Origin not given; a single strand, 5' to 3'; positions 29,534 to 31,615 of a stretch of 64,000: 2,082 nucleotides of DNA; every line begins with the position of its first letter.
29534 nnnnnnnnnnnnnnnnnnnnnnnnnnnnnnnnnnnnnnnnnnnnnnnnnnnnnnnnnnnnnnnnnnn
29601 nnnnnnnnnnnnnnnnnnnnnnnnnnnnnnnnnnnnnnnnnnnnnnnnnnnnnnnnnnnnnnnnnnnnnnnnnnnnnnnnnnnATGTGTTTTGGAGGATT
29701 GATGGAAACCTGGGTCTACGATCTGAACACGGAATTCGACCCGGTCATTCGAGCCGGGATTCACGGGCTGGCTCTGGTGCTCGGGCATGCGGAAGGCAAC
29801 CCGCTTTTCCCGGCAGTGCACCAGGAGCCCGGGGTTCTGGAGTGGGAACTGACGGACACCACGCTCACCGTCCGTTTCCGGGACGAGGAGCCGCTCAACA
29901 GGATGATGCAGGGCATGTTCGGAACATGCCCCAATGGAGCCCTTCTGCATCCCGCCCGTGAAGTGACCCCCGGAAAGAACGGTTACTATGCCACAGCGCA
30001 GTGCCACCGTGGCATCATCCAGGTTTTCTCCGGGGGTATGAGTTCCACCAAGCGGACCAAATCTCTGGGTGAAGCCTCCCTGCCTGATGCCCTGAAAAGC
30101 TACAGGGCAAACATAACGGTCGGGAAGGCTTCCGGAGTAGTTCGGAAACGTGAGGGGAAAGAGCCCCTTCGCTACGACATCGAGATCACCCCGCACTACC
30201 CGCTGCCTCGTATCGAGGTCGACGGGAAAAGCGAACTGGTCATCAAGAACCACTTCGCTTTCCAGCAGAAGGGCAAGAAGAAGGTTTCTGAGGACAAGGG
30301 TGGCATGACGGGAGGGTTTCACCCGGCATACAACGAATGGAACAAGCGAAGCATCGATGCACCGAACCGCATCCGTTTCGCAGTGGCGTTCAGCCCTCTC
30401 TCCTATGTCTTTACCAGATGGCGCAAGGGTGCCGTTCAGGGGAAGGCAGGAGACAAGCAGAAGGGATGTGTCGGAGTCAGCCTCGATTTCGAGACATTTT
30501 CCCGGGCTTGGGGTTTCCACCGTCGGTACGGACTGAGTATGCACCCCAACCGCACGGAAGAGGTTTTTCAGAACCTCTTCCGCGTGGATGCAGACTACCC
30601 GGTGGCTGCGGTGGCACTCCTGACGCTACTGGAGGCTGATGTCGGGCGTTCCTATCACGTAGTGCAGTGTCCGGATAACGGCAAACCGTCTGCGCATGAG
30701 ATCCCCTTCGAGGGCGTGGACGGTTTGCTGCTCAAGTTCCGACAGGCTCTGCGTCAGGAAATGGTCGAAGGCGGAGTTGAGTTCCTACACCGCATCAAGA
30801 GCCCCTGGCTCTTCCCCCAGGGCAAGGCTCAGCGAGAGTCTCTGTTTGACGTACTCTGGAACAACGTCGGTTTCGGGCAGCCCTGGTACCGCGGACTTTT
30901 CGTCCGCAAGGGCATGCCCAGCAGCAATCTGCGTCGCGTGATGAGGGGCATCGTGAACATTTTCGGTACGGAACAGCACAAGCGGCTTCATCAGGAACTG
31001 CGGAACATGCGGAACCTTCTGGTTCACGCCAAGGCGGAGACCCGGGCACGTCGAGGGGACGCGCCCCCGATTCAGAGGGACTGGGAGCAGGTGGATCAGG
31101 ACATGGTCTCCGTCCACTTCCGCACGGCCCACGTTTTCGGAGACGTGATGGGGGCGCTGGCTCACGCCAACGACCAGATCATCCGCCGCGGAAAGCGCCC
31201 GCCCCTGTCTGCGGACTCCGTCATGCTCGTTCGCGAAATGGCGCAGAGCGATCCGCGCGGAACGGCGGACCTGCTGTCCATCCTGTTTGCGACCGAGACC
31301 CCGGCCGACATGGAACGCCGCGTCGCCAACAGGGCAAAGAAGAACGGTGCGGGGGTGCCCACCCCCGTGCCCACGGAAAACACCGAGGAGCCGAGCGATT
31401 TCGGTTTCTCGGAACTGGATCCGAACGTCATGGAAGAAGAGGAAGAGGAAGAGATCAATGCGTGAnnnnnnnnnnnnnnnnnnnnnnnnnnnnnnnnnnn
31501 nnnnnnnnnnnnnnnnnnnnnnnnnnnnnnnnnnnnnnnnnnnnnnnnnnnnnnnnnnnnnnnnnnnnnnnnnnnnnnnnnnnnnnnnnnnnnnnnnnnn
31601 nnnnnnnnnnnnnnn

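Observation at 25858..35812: Adaptation-less type I CRISPR-Cas effector locus flanked by two arrays on a phage-like element, with non-canonical gene order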

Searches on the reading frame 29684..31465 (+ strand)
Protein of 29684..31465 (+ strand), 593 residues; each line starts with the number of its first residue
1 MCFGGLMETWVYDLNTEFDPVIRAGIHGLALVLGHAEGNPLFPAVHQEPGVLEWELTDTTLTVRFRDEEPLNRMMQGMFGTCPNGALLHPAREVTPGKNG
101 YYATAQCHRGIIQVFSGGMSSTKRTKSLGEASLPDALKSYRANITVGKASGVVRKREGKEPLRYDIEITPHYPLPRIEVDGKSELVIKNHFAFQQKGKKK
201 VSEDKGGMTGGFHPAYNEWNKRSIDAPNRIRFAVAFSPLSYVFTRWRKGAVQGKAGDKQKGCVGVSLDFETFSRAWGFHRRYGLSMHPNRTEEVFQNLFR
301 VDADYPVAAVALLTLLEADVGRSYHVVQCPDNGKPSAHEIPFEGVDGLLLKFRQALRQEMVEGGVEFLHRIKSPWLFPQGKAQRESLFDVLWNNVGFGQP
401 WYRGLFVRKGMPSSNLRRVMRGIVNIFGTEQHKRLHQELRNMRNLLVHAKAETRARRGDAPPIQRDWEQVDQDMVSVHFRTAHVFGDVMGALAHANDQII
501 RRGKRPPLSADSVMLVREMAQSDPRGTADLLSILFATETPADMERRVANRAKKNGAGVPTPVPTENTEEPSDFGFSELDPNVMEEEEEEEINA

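Call 4: search_protein_families(library=pfam, proteins=[window:29684-31465:+], max_evalue=1)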
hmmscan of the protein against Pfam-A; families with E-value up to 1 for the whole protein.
window:29684-31465:+ (593 aa): 0 families

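Call 5: search_protein_families(library=ncbifam, proteins=[window:29684-31465:+], max_evalue=1)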
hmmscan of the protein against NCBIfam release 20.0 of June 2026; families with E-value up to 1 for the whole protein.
window:29684-31465:+ (593 aa): 0 families

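Call 6: search_protein_families(library=padloc, proteins=[window:29684-31465:+], max_evalue=1)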
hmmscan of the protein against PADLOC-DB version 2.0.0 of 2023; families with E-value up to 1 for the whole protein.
window:29684-31465:+ (593 aa): 0 families

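Call 12: search_dna_similar(query=window:29684-31465:+, collection=phages, mode=protein, max_evalue=0.01)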
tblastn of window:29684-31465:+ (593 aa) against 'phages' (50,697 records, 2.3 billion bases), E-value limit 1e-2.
No match.

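Call 15: find_encoding_contigs(protein=window:29684-31465:+, flank=10000, max_places=6)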
Protein window:29684-31465:+ (593 aa): 1 contig read that carries it; 1 place shown.
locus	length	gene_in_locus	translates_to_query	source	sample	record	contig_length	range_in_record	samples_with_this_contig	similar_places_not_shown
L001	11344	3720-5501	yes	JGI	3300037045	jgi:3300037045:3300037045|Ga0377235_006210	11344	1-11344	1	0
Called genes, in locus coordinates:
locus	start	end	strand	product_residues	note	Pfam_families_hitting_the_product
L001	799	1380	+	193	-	PF09559:Cas6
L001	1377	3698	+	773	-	PF01966:HD (faint), PF18019:Cas3_HD, PF22590:Cas3-like_C_2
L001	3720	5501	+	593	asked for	PF27372:DevT_N (weak)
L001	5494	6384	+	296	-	-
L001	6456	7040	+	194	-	-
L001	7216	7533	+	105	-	-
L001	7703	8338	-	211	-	-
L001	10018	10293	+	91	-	-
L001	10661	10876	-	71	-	-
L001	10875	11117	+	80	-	-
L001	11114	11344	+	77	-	?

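Call 16: find_related_loci(query=window:29684-31465:+, collection=viral_contigs, flank=10000)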
Query window:29684-31465:+ (593 aa) in viral_contigs; peptide patterns used: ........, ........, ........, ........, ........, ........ (x = any residue, [..] = any of these).
1 stretches matched a pattern, but none encodes a relative of the query by tblastn (E <= 1e-3).

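Call 17: find_homologous_proteins(query=window:29684-31465:+, max_evalue=0.001)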
Query window:29684-31465:+ (593 aa): 1 proteins with E <= 0.001 among 8000 candidates.
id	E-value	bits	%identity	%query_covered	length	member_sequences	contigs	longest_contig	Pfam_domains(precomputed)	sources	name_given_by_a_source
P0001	0.0e+0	1369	100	99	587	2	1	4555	PF27372.1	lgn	-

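Call 32: search_protein_representatives(protein=window:29684-31465:+)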
Query: 593 residues. Proteins with E-value up to 0.001 (for the whole library): 53; up to 1e-10: 40; up to 1e-30: 2. The best 53 are listed.
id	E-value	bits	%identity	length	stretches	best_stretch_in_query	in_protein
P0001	0.0e+00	1368.7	100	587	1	7-593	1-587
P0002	4.0e-33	131.4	31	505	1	7-531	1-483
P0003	3.4e-30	121.7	31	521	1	12-537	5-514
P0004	5.0e-30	121.1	34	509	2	7-128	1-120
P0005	2.1e-28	115.8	33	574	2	129-542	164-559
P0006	9.6e-28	113.6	30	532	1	7-573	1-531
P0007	2.6e-27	112.2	29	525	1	7-458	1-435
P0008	7.0e-27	110.8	28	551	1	11-497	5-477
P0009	1.1e-26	110.1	32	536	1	8-406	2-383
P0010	3.1e-25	105.3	28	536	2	9-131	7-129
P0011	6.6e-25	104.2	36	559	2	7-289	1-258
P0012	2.2e-24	102.5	30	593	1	8-493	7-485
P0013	8.9e-23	97.2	30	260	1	11-249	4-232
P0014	4.5e-22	94.9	29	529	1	12-493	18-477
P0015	6.7e-22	94.3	30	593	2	7-173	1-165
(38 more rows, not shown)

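Call 35: predict_structure(protein=window:29684-31465:+)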
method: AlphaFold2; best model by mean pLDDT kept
length: 593 residues; sequences in the alignment: 1
mean_pLDDT: 37.6   pTM: 0.24
mean pLDDT of the five models: 37.6, 31.9, 31.6, 30.9, 29.4
residues with pLDDT >= 90: 0; 70-90: 21; 50-70: 36; < 50: 536
segments of 3 or more residues with pLDDT < 50: 1-46, 76-79, 83-87, 109-456, 460-462, 464-582, 585-593
pLDDT, mean of each block of 10 residues (from residue 1): 31 37 37 38 51 70 73 53 50 67 61 25 27 34 29 34 31 29 29 26 26 28 30 29 28 28 32 36 29 28 30 36 33 33 35 37 36 34 36 35 34 37 37 41 42 45 44 32 36 36 38 39 42 39 46 43 36 36 46 33
secondary structure, 60 per line:
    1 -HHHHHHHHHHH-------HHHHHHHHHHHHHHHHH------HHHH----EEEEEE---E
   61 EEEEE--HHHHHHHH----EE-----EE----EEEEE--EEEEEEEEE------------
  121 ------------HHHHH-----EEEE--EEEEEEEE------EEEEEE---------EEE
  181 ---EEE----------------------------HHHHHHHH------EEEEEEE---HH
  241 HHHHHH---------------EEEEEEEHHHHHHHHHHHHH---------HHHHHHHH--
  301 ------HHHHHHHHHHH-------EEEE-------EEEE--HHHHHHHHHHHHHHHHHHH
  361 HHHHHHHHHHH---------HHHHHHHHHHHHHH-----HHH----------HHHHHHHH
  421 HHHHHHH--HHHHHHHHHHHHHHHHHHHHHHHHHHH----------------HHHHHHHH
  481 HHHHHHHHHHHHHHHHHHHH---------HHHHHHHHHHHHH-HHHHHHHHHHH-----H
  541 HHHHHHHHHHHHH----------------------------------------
elements in order: H2-12 H20-36 H43-46 E51-56 E60-65 H68-75 E93-97 E100-108 H133-137 E143-146 E149-156 E163-168 E178-180 E184-186 H215-222 E229-235 H239-246 E262-268 H269-281 H291-298 H307-317 E325-328 E336-339 H342-371 H381-394 H413-427 H430-456 H473-500 H510-522 H524-534 H540-553

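Call 37: search_protein_families(library=ncbifam, alignment_id=A1, max_evalue=0.001)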
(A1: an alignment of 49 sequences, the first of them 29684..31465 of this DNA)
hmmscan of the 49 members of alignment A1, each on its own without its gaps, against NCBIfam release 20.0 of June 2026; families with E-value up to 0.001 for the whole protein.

A. member 1, window:29684-31465:+ (593 aa): 0 families

B. families by the number of members that match (of 49 scanned): 2 families
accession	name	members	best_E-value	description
TIGR03485.1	cas_csx13_N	4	2.8e-05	type I-MYXAN CRISPR-associated Cas8a1/Cmx1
TIGR03486.1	cas_csx13_C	1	0.00043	CRISPR-associated protein Cas8a1/Csx13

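Call 38: search_protein_families(library=pfam, alignment_id=A1, max_evalue=0.01)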
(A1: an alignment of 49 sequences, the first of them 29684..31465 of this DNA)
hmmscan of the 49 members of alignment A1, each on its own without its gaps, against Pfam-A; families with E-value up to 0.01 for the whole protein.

A. member 1, window:29684-31465:+ (593 aa): 0 families

B. families by the number of members that match (of 49 scanned): 3 families
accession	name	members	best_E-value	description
PF16046.10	FAM76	1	0.0049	FAM76 protein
PF19956.5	EAD2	1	0.007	Effector-associated domain 2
PF20824.2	Cmr2_hel_dom2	1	0.0083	CRISPR RNA silencing complex Cmr2 subunit, second helical domain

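Call 42: find_encoding_contigs(protein=P0002, flank=10000, max_places=3)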
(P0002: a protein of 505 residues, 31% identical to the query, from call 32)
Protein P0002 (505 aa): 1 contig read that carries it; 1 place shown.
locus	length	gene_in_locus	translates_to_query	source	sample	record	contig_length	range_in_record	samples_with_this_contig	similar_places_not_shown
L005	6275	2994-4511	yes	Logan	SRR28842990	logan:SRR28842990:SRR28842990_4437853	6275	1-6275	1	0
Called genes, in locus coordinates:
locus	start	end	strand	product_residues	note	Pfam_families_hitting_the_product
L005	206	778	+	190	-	PF09559:Cas6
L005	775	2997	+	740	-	PF18019:Cas3_HD, PF00270:DEAD (faint), PF22590:Cas3-like_C_2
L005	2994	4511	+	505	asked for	-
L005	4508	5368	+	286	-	-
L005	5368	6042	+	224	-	-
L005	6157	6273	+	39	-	?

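Call 43: find_encoding_contigs(protein=P0003, flank=10000, max_places=3)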
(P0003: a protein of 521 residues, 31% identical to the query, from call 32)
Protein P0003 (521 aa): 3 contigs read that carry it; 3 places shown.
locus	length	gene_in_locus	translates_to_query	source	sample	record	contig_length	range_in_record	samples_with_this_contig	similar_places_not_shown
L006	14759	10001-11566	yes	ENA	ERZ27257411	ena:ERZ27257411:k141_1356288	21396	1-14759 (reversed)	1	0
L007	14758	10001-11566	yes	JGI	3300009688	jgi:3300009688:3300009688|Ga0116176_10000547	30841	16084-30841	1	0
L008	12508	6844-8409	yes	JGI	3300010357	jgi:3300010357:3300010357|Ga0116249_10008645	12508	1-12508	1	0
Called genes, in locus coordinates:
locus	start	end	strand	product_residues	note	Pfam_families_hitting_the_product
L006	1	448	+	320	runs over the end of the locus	PF00644:PARP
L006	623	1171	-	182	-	-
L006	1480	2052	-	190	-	-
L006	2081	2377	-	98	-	-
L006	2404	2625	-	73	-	-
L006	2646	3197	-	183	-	-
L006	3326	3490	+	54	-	-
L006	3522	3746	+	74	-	-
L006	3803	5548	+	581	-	-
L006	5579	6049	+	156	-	-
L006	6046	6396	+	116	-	-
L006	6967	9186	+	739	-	PF18019:Cas3_HD, PF00270:DEAD, PF22590:Cas3-like_C_2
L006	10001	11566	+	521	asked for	-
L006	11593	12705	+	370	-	-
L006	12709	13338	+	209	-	-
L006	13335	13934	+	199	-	PF08798:CRISPR_assoc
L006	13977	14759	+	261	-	?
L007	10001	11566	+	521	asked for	-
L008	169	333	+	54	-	-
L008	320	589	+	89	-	-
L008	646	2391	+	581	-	-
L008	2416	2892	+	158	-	-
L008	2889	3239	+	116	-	-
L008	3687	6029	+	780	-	PF18019:Cas3_HD, PF00270:DEAD, PF22590:Cas3-like_C_2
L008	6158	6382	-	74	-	-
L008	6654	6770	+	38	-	-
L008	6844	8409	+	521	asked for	-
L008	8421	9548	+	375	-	-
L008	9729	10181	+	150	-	-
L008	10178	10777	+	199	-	PF08798:CRISPR_assoc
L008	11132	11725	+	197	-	PF01867:Cas_Cas1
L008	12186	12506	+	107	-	?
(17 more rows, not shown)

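Call 52: predict_structure(alignment_id=A1)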
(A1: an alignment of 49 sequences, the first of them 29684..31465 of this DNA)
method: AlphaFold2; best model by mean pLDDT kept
length: 593 residues; sequences in the alignment: 49
mean_pLDDT: 84.8   pTM: 0.86
mean pLDDT of the five models: 84.8, 82.3, 81.7, 81.6, 80.0
residues with pLDDT >= 90: 350; 70-90: 138; 50-70: 68; < 50: 37
segments of 3 or more residues with pLDDT < 50: 561-579, 581-593
pLDDT, mean of each block of 10 residues (from residue 1): 76 97 98 96 97 98 96 95 92 87 93 91 88 83 66 57 79 83 81 76 87 83 89 97 91 64 97 95 63 76 96 95 95 91 87 95 72 80 83 94 82 85 95 96 95 88 87 93 97 96 92 98 97 90 78 68 40 39 43 40
secondary structure, 60 per line:
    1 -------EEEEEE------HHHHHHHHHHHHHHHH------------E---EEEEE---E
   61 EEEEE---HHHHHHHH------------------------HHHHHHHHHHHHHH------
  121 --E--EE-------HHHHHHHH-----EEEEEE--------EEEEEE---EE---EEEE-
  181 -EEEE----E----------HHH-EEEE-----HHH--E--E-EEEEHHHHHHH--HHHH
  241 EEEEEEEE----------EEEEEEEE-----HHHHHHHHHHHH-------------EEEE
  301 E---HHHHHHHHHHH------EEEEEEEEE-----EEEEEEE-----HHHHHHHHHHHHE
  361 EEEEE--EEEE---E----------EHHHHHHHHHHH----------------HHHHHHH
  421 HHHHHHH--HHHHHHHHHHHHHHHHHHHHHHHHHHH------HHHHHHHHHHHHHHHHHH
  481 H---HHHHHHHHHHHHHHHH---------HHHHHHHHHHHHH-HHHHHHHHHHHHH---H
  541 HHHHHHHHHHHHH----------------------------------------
elements in order: E8-13 H20-35 E52-56 E60-65 H69-76 H101-114 H135-142 E148-153 E162-167 E176-179 E182-185 E205-208 E224-227 H228-234 H237-240 E241-248 E259-266 H272-283 E297-301 H305-315 E322-330 E336-342 H348-359 E360-365 E368-371 H387-397 H414-427 H430-456 H463-481 H485-500 H510-522 H524-536 H540-553

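Call 59: fold_search(model_id=the predicted structure, library=pdb)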
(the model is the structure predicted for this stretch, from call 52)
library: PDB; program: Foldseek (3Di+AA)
matches with E <= 10: 98; with E <= 0.001: 2
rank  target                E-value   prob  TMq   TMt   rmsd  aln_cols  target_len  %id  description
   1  8h67_L                8.8e-07  1.00  0.49  0.57   8.2       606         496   12  type I-B Cascade bound to a PAM-containing dsDNA target at 3.8 angstrom resolution. (released 2024-05-01)
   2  8ip0_J                6.7e-05  1.00  0.44  0.53   8.7       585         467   13  Cryo-EM structure of type I-B Cascade bound to a PAM-containing dsDNA target at 3.6 angstrom resolution (released 2024-03-20)
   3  8tmj_B                3.8e-01  0.04  0.07  0.11  22.0       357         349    7  Cryo-EM structure of CorA in complex with conformation-specific synthetic antibody C18 and 100 uM MgCl2, State MG0.1-2 (released 2025-02-12)
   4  8tme_C                1.6e+00  0.04  0.08  0.12  21.8       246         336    7  Cryo-EM structure of CorA in complex with conformation-specific synthetic antibody C18 and 100 uM MgCl2, State MG0.1-1 (released 2025-02-12)
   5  5fby_A                1.7e+00  0.04  0.08  0.09  19.9       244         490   10  Crystal structure of ctSPD (released 2016-03-30)
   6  3ugv_F                2.3e+00  0.02  0.08  0.10  17.2       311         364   12  Crystal structure of an enolase from alpha pretobacterium bal199 (EFI TARGET EFI-501650) with bound MG (released 2011-11-23)
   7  8st7_C                2.6e+00  0.06  0.07  0.16  16.1       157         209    9  Structure of E3 ligase VsHECT bound to ubiquitin (released 2023-07-12)
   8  8tme_A                2.8e+00  0.03  0.09  0.13  19.3       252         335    9  Cryo-EM structure of CorA in complex with conformation-specific synthetic antibody C18 and 100 uM MgCl2, State MG0.1-1 (released 2025-02-12)
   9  5nok_A                3.2e+00  0.02  0.10  0.10  19.2       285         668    9  Polysaccharide Lyase BACCELL_00875 (released 2017-06-28)
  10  8sjd_D                3.6e+00  0.01  0.07  0.08  23.7       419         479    9  Cryo-EM structure of the Hermes transposase bound to two right-ends of its DNA transposon. (released 2023-08-02)
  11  5jyx_O                3.8e+00  0.05  0.09  0.33   7.4       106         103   17  Crystal structure of the covalent thioimide intermediate of the archaeosine synthase QueF-Like (released 2016-11-09)
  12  1jdf_A                3.8e+00  0.03  0.05  0.07   7.2        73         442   15  Glucarate Dehydratase from E.coli N341D mutant (released 2001-09-05)
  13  6dww_A                3.8e+00  0.01  0.08  0.09  25.5       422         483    8  Hermes transposase deletion dimer complex with (A/T) DNA and Mn2+ (released 2018-09-19)
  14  5k0p_H                4.0e+00  0.09  0.10  0.39   7.3       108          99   16  Crystal structure of the archaeosine synthase QueF-Like in the apo form (released 2016-11-09)
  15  4zvb_A                4.2e+00  0.06  0.10  0.25  10.8       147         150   10  Crystal structure of globin domain of the E. coli DosC - form II (ferrous) (released 2015-11-11)
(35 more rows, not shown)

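Call 109: search_solved_structures(query=A1, max_evalue=0.01)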
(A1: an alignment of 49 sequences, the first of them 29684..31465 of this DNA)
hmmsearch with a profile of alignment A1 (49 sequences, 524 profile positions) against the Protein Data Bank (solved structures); distinct sequences matched with E-value up to 0.01: 1.
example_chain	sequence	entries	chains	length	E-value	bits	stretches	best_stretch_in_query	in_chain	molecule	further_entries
8fcj_I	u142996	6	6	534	9.7e-07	31.3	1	16-110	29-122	Type I-B CRISPR-associated protein Cas8 | Type I-MYXAN CRISPR-associated Cas8a1/Cmx1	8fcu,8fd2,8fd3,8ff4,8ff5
